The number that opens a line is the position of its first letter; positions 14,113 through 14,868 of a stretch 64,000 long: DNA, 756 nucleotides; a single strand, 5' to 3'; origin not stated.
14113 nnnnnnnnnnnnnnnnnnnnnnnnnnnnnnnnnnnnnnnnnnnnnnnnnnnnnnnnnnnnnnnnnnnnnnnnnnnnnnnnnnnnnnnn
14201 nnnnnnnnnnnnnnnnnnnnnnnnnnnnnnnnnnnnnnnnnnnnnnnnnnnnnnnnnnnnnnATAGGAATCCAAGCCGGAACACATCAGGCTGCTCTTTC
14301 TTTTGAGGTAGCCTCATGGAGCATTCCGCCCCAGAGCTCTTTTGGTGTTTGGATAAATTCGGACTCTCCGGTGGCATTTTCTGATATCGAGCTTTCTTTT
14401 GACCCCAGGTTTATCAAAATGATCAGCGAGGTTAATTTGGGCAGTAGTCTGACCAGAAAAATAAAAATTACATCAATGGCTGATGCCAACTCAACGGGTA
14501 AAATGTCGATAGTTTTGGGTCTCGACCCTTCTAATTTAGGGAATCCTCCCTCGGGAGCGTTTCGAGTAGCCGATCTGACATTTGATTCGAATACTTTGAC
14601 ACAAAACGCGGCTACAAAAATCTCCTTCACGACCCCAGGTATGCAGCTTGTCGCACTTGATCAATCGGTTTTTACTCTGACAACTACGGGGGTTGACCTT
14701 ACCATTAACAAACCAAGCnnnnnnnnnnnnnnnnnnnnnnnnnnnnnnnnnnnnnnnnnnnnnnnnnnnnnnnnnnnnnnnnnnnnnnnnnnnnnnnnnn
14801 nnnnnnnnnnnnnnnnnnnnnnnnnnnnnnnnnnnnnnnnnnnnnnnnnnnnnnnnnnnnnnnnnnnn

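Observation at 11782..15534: Minimal dockerin-cohesin pair: secreted metallophosphoesterase with dockerin next to a membrane-anchored protein with a cohesin-like module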

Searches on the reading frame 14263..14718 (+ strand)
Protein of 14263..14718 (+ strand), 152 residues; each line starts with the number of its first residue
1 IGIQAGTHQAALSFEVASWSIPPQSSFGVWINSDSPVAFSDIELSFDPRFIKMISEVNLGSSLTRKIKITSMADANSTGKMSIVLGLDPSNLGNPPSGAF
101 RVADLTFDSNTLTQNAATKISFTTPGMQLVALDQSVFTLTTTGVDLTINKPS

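Call 7: find_homologous_proteins(query=window:14263-14718:+, max_evalue=0.001)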
Query seq(152 aa) (152 aa): 1 proteins with E <= 0.001 among 18 candidates.
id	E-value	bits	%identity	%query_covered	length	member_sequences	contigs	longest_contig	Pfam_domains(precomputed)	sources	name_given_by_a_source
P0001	1.5e-44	169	53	97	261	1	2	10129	-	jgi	-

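Call 14: search_solved_structures(query=A1, max_evalue=10, show_alignments=2)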
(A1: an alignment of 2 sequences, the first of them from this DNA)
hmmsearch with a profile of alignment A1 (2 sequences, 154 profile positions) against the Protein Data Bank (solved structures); distinct sequences matched with E-value up to 10: 0.

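Call 16: find_encoding_contigs(protein=P0001, flank=10000)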
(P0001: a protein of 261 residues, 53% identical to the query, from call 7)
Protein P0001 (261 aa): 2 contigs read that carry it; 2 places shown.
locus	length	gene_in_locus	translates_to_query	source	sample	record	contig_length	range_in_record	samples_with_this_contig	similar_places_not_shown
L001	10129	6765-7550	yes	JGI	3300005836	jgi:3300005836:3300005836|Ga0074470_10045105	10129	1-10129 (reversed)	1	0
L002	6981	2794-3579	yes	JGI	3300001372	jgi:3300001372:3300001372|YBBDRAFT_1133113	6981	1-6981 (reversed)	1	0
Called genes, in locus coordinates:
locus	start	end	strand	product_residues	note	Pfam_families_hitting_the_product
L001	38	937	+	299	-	-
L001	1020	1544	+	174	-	-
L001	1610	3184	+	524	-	PF22842:Pel9A-like_beta_helix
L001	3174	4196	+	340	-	PF17957:Big_7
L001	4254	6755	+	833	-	PF01436:NHL (faint), PF25021:TEN_NHL (faint), PF00404:Dockerin_1 (weak)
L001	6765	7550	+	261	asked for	-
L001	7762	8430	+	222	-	-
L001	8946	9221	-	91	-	-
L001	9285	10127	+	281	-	?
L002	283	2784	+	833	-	PF01436:NHL (faint), PF25021:TEN_NHL (faint), PF00404:Dockerin_1 (weak)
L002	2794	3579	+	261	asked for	-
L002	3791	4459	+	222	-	-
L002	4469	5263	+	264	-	-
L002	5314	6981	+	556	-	?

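Call 19: predict_structure(alignment_id=A1)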
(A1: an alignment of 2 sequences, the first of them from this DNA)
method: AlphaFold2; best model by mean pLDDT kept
length: 152 residues; sequences in the alignment: 2
mean_pLDDT: 48.7   pTM: 0.40
mean pLDDT of the five models: 48.7, 43.3, 41.6, 41.3, 33.9
residues with pLDDT >= 90: 0; 70-90: 0; 50-70: 81; < 50: 71
segments of 3 or more residues with pLDDT < 50: 1-5, 36-77, 114-117, 123-136
pLDDT, mean of each block of 10 residues (from residue 1): 45 56 51 50 37 33 44 48 54 52 57 50 46 49 57 56
secondary structure, 60 per line:
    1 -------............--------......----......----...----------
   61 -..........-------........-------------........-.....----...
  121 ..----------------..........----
elements in order: E8-19 E28-33 E38-43 E62-71 E79-86 E100-107 H109-113 E118-122 E139-148

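Call 20: search_protein_representatives(alignment_id=A1)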
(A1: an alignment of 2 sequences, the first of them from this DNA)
Query: 2 sequences, 154 profile positions. Proteins with E-value up to 0.001 (for the whole library): 519; up to 1e-10: 366; up to 1e-30: 36. The best 150 are listed.
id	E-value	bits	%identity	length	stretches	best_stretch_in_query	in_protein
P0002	7.1e-66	237.3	-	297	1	3-153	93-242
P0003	1.2e-63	230.0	-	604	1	4-154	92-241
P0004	6.9e-62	224.4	-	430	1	4-154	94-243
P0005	7.7e-55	201.5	-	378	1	5-153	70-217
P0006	2.5e-47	177.1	-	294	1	3-154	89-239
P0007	7.8e-46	172.2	-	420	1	5-153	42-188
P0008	8.5e-46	172.1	-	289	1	3-154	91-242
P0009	3.0e-45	170.3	-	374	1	5-153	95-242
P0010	2.1e-44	167.6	-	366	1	5-153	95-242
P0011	2.0e-43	164.4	-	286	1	6-152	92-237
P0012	2.1e-43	164.3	-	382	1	6-152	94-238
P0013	1.6e-42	161.5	-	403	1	5-154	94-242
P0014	2.1e-41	157.9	-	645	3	8-152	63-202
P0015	3.0e-41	157.4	-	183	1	5-110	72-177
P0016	8.0e-41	155.9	-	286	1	5-154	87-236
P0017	2.1e-40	154.6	-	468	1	4-152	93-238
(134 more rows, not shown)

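Call 26: search_solved_structures(query=A2, max_evalue=10, show_alignments=3)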
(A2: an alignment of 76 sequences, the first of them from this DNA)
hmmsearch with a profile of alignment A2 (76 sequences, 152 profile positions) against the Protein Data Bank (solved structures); distinct sequences matched with E-value up to 10: 3.
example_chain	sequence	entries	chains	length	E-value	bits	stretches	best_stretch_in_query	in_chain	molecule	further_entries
6kgc_A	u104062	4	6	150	0.14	15.2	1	10-147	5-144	Probably cellulosomal scaffolding protein, secreted cellulose-binding and cohesin domain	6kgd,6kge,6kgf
4h8q_A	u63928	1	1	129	0.65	13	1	5-51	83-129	Iron Transport-associated domain protein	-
4h8p_A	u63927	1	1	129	0.66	13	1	5-51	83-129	Iron Transport-associated domain protein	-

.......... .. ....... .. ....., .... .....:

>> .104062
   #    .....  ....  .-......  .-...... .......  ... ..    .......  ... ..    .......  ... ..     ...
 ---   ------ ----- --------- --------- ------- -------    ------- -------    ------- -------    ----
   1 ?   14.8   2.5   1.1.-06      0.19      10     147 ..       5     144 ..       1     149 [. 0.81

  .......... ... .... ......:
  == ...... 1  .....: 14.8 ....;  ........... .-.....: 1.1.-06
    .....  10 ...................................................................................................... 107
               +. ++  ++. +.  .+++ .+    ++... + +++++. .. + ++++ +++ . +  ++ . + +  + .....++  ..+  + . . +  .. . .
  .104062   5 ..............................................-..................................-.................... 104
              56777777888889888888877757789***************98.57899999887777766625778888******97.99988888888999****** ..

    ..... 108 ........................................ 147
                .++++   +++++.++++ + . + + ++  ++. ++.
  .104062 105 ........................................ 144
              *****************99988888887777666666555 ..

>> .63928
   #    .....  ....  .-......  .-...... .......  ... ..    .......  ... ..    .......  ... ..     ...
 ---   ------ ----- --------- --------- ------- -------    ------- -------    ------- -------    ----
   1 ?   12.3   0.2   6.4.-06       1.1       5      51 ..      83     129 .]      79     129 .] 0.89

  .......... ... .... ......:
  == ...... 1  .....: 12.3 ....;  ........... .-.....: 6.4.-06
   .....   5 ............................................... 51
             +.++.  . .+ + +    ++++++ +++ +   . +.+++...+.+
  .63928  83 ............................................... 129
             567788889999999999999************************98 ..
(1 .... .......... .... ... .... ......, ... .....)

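Call 27: search_protein_families(library=pfam, alignment_id=A2, max_evalue=1)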
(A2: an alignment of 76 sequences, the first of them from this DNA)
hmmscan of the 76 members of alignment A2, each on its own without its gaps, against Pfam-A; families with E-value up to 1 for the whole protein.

A. member 1, seq(152 aa): 0 families

B. families by the number of members that match (of 76 scanned): 37 families (the first 25 are shown)
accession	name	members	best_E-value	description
PF00963.24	Cohesin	19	1.3e-06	Cohesin domain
PF06280.18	fn3_5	2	0.0073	Fn3-like domain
PF04969.22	CS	2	0.0075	CS domain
PF20495.3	DUF6727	2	0.009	Family of unknown function (DUF6727)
PF21915.3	Sputnik_MCP_1st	1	0.0013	Sputnik virophage major capsid protein 1st domain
PF23273.1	DUF7076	1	0.0048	Domain of unknown function (DUF7076)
PF25394.1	PEX6_vert_N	1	0.0096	PEX6 N-terminal domain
PF02494.22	HYR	1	0.01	HYR domain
PF11322.13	DUF3124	1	0.033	Protein of unknown function (DUF3124)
PF23960.2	DUF7289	1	0.044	Family of unknown function (DUF7289)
PF09137.17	Glucodextran_N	1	0.045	Glucodextranase, domain N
PF04571.19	Lipin_N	1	0.048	lipin, N-terminal conserved region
PF12844.13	HTH_19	1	0.055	Helix-turn-helix domain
PF03325.18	Herpes_PAP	1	0.057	Herpesvirus polymerase accessory protein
PF23274.1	DUF7077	1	0.058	Domain of unknown function (DUF7077)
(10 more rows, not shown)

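Call 28: predict_structure(alignment_id=A2)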
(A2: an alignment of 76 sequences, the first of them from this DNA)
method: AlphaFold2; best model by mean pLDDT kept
length: 152 residues; sequences in the alignment: 76
mean_pLDDT: 95.5   pTM: 0.88
mean pLDDT of the five models: 95.5, 95.0, 93.9, 93.7, 93.5
residues with pLDDT >= 90: 141; 70-90: 5; 50-70: 5; < 50: 1
segments of 3 or more residues with pLDDT < 50: none
pLDDT, mean of each block of 10 residues (from residue 1): 72 97 96 98 98 98 96 98 98 97 98 98 95 97 97 88
secondary structure, 60 per line:
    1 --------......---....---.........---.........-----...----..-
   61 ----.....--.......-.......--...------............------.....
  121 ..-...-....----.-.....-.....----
elements in order: E9-14 E18-21 E25-33 E37-45 E51-53 E65-69 H72-78 E80-86 E98-109 E116-122 E128-131 E138-142 E144-148

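Call 31: fold_search(model_id=the predicted structure, library=pdb)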
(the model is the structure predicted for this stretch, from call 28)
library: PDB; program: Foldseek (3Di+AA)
matches with E <= 10: 1999; with E <= 0.001: 78
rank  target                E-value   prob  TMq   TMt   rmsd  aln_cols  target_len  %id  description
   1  6kgf_C                1.1e-10  1.00  0.76  0.78   3.0       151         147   16  Crystal structure of CaDoc0917(R16D)-CaCohA2 complex at pH 8.2 (released 2020-07-08)
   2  6kgf_A                8.1e-10  1.00  0.74  0.78   2.8       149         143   17  Crystal structure of CaDoc0917(R16D)-CaCohA2 complex at pH 8.2 (released 2020-07-08)
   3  6kge_A                9.5e-10  1.00  0.74  0.79   2.9       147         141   17  Crystal structure of CaDoc0917(R16D)-CaCohA2 complex at pH 5.5 (released 2020-07-08)
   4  6kgc_A                1.1e-09  1.00  0.74  0.78   2.7       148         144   18  Crystal structure of CaDoc0917(R49D)-CaCohA2 complex at pH 5.4 (released 2020-07-08)
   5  6kgd_A                1.4e-09  1.00  0.74  0.77   2.9       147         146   16  Crystal structure of CaDoc0917(R49D)-CaCohA2 complex at pH 8.0 (released 2020-07-08)
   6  1g1k_A                1.5e-09  1.00  0.71  0.74   3.1       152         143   16  COHESIN MODULE FROM THE CELLULOSOME OF CLOSTRIDIUM CELLULOLYTICUM (released 2000-11-22)
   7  5lxv_A                2.2e-09  1.00  0.74  0.66   4.1       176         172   11  Crystal structure of Ruminococcus flavefaciens scaffoldin C cohesin in complex with a dockerin from an uncharacterized (released 2016-10-19)
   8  5lxv_C                2.9e-09  1.00  0.70  0.62   4.4       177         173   11  Crystal structure of Ruminococcus flavefaciens scaffoldin C cohesin in complex with a dockerin from an uncharacterized (released 2016-10-19)
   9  4dh2_A                6.8e-09  1.00  0.72  0.70   3.4       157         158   12  Crystal structure of Coh-OlpC(Cthe_0452)-Doc435(Cthe_0435) complex: A novel type I Cohesin-Dockerin complex from Clost (released 2012-11-28)
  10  2vn5_A                6.8e-09  1.00  0.70  0.75   3.1       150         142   16  The Clostridium cellulolyticum dockerin displays a dual binding mode for its cohesin partner (released 2008-05-20)
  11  4ums                  7.6e-09  1.00  0.71  0.70   3.3       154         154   12  The crystal structure of the seventh ScaB type I cohesin from Pseudobacteroides cellulosolvens (released 2015-05-06)
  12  5nrm_A                7.6e-09  1.00  0.69  0.74   3.5       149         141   17  Crystal structure of the sixth cohesin from Acetivibrio cellulolyticus' scaffoldin B in complex with Cel5 dockerin S51 (released 2018-01-31)
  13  3kcp_A                7.6e-09  1.00  0.67  0.37   3.8       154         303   12  Crystal structure of interacting Clostridium thermocellum multimodular components (released 2010-02-09)
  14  2vn6_A                8.0e-09  1.00  0.73  0.74   2.8       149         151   17  The Clostridium cellulolyticum dockerin displays a dual binding mode for its cohesin partner (released 2008-05-13)
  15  2vn5_C                8.4e-09  1.00  0.72  0.73   2.9       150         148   16  The Clostridium cellulolyticum dockerin displays a dual binding mode for its cohesin partner (released 2008-05-20)
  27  2xdh                  7.1e-08  1.00  0.67  0.73   3.9       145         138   14  Non-cellulosomal cohesin from the hyperthermophilic archaeon Archaeoglobus fulgidus (released 2010-05-26)
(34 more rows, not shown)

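Call 35: find_related_loci(query=A3, collection=genome_contigs, flank=8000)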
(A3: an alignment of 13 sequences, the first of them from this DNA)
Query A3 (152 aa) in genome_contigs; peptide patterns used: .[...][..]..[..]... (x = any residue, [..] = any of these).
15 stretches matched a pattern; 1 encode a relative of the query (tblastn E <= 1e-3); 1 distinct loci.
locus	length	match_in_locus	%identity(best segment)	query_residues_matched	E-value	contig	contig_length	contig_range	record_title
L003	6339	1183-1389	43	37-105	3e-16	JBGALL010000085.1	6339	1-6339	MAG: Candidatus Woesebacteria bacterium isolate MAG_MBR_H10.109 MBRH10-109_opera_contig_32562, whole genome shotgun sequ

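Call 36: find_related_loci(query=A3, collection=metagenome_contigs, flank=8000)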
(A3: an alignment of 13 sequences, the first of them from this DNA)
Query A3 (152 aa) in metagenome_contigs; peptide patterns used: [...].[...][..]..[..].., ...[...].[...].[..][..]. (x = any residue, [..] = any of these).
238 stretches matched a pattern; 20 encode a relative of the query (tblastn E <= 1e-3); 20 distinct loci.
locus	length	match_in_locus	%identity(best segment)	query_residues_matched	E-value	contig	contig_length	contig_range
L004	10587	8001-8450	69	1-150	2e-70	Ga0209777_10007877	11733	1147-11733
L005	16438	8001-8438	53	4-149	1e-48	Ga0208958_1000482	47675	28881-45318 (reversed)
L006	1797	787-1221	51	4-148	1e-48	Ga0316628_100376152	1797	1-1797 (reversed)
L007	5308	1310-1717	55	1-137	2e-44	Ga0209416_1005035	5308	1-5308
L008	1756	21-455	46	4-149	2e-44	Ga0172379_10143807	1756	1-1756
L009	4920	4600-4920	51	4-109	4e-38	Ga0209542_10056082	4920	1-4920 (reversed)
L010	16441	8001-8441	44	4-149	4e-36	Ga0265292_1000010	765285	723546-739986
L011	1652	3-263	59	63-149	7e-27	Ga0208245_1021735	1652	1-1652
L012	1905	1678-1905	58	1-76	1e-25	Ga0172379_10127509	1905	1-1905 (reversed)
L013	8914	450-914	31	4-149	4e-19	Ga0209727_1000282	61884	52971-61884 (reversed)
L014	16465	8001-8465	31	4-149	4e-19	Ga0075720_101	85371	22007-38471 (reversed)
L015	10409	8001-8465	33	4-149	1e-18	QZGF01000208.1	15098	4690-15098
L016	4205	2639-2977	37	37-149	7e-17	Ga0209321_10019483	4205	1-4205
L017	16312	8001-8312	35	5-107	2e-16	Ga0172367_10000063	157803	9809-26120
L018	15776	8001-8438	28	4-149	3e-15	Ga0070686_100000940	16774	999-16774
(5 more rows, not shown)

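Call 50: search_protein_families(library=pfam, proteins=[L001:1610-3181:+, L004:542-2122:+, L004:2151-3533:+, L004:5543-7735:+, L005:5971-7695:+, L009:2732-4399:+, L010:4802-7729:+, L017:6377-7813:+, L003:3198-5123:+, L014:4036-6381:+], max_evalue=0.01)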
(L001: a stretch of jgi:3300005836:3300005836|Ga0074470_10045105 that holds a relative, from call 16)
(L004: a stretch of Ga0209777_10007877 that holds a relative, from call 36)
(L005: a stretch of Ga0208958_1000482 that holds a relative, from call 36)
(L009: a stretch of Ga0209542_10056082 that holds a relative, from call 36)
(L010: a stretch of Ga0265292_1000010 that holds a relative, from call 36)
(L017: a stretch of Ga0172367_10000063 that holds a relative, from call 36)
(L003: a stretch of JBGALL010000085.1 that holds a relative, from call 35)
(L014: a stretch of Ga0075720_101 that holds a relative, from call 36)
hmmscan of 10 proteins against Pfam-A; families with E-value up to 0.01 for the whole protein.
L001:1610-3181:+ (524 aa): 3 families
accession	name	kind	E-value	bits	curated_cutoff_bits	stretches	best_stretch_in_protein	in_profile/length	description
PF22842.2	Pel9A-like_beta_helix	-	8.3e-07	28.7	25.2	1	31-77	7-53/370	Pel9A-like, right handed beta helix region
PF00404.24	Dockerin_1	-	0.00017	22.2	22.9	1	471-520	1-54/57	Dockerin type I domain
PF07602.17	DUF1565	-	0.00082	19.2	20.3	1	40-79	2-41/257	Protein of unknown function (DUF1565)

L004:542-2122:+ (527 aa): 5 families
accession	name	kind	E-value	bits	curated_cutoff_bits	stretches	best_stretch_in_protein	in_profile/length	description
PF13229.12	Beta_helix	-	2e-13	50.7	25.9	2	85-181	48-136/158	Right handed beta helix region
PF00404.24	Dockerin_1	-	2.8e-07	31.1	22.9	1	474-520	1-51/57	Dockerin type I domain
PF07602.17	DUF1565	-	6.9e-07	29.3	20.3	1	20-59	2-41/257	Protein of unknown function (DUF1565)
PF22842.2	Pel9A-like_beta_helix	-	4.6e-05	23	25.2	1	13-59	9-55/370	Pel9A-like, right handed beta helix region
PF05048.19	NosD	-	0.00023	21.1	23.6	1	44-181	5-125/212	Periplasmic copper-binding protein (NosD)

L004:2151-3533:+ (461 aa): 5 families
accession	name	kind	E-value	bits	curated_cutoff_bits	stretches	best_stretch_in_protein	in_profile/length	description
PF13229.12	Beta_helix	-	4.6e-13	49.5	25.9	2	76-149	45-119/158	Right handed beta helix region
PF00404.24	Dockerin_1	-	1.8e-06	28.5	22.9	1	408-454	1-51/57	Dockerin type I domain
PF07602.17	DUF1565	-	4.4e-06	26.6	20.3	1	20-59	2-41/257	Protein of unknown function (DUF1565)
PF22842.2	Pel9A-like_beta_helix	-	4.2e-05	23.1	25.2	1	13-61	9-57/370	Pel9A-like, right handed beta helix region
PF05048.19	NosD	-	0.00034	20.5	23.6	1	57-145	66-150/212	Periplasmic copper-binding protein (NosD)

L004:5543-7735:+ (731 aa): 5 families
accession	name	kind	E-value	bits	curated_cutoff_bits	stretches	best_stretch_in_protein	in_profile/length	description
PF14099.13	Polysacc_lyase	-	7e-27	95.1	29.9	1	422-644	9-209/210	Polysaccharide lyase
PF13229.12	Beta_helix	-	6e-10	39.4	25.9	1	94-255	3-136/158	Right handed beta helix region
PF07602.17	DUF1565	-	1.2e-06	28.5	20.3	2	32-72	2-42/257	Protein of unknown function (DUF1565)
PF00404.24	Dockerin_1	-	5.2e-05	23.8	22.9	1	678-724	1-51/57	Dockerin type I domain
PF01493.24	GXGXG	-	0.0033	17.4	32.5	1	63-142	23-106/190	GXGXG motif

L005:5971-7695:+ (575 aa): 3 families
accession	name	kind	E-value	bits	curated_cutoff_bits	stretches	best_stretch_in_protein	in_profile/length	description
PF24517.2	CBM96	-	4.3e-29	101.9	26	1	32-190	4-164/164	Carbohydrate-binding module family 96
PF00404.24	Dockerin_1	-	2e-06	28.3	22.9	1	196-246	1-51/57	Dockerin type I domain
PF13517.12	FG-GAP_3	-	0.00091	20.2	26.9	0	215-240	33-58/61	FG-GAP-like repeat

L009:2732-4399:+ (556 aa): 3 families
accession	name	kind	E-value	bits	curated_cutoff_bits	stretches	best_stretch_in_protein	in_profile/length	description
PF13229.12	Beta_helix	-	2.6e-14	53.6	25.9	2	146-289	21-156/158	Right handed beta helix region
PF05048.19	NosD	-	0.00057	19.8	23.6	0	221-299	54-153/212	Periplasmic copper-binding protein (NosD)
PF07602.17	DUF1565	-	0.002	18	20.3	0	78-284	2-202/257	Protein of unknown function (DUF1565)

L010:4802-7729:+ (976 aa): 3 families
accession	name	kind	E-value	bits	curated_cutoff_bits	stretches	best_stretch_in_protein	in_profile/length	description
PF13229.12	Beta_helix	-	1e-10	41.9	25.9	2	122-284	20-156/158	Right handed beta helix region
PF07602.17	DUF1565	-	3.2e-05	23.8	20.3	1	45-218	2-173/257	Protein of unknown function (DUF1565)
PF00404.24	Dockerin_1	-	0.00024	21.7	22.9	1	924-967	2-49/57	Dockerin type I domain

L017:6377-7813:+ (479 aa): 3 families
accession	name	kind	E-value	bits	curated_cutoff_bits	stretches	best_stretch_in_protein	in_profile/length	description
PF13229.12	Beta_helix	-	1.7e-17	63.9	25.9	2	141-317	2-145/158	Right handed beta helix region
PF07602.17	DUF1565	-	5.3e-07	29.6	20.3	1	48-89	2-43/257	Protein of unknown function (DUF1565)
PF05048.19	NosD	-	9.1e-07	29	23.6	1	185-275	44-133/212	Periplasmic copper-binding protein (NosD)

L003:3198-5123:+ (642 aa): 3 families
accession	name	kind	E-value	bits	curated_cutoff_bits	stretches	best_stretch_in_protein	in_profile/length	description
PF13360.13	PQQ_2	-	1.1e-14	55.1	27.6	1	90-230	4-145/233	Outer membrane protein assembly factor BamB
PF13570.13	Beta-prop_ACSF4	-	2.5e-13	50.6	133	1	88-230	28-172/329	Beta-alanine-activating enzyme, beta-propeller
PF01011.28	PQQ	-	0.00028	20.2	26.7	0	50-111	30-89/595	Glucose/ethanol/alcohol dehydrogenase, beta-propeller domain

L014:4036-6381:+ (782 aa): 3 families
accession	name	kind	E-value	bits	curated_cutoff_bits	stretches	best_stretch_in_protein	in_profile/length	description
PF02018.23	CBM_4_9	-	6.6e-12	46.4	25.9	1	384-491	3-115/136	Carbohydrate binding domain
PF25275.1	Golvesin_C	-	5.5e-11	43.1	31.6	1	573-687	9-131/132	Golvesin C-terminal domain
PF00404.24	Dockerin_1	-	0.0025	18.4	22.9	1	729-774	1-50/57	Dockerin type I domain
